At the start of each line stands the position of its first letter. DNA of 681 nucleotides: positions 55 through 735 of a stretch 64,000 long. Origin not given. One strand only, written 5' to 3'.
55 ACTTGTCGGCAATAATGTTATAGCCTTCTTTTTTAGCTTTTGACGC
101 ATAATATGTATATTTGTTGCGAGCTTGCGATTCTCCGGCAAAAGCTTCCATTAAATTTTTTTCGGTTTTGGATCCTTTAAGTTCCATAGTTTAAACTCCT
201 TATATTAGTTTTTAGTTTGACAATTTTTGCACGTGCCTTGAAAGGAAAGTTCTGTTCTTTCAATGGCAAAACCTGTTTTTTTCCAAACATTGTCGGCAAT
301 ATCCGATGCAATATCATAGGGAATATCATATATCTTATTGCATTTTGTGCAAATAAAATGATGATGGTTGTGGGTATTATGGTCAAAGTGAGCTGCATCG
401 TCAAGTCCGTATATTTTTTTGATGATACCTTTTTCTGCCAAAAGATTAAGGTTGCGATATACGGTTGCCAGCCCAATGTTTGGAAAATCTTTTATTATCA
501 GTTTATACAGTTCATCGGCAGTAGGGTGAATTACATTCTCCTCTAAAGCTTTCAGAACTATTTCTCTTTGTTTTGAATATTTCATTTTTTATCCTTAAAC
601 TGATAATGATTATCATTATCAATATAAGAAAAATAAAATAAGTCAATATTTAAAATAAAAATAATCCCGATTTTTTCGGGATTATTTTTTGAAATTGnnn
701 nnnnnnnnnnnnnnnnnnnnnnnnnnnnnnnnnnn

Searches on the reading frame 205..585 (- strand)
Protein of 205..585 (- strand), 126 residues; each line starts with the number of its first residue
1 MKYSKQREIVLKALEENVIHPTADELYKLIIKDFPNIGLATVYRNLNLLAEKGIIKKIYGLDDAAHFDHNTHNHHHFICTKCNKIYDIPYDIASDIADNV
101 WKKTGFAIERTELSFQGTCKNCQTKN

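Call 52: find_encoding_contigs(protein=window:205-585:-, flank=10000, max_places=3)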
Protein window:205-585:- (126 aa): 1 contig read that carries it; 1 place shown.
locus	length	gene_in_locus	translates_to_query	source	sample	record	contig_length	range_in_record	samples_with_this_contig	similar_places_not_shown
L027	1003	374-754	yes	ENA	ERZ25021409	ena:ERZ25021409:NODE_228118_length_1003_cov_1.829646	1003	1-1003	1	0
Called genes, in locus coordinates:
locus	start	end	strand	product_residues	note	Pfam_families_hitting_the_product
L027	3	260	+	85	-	?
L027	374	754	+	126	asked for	PF01475:FUR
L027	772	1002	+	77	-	?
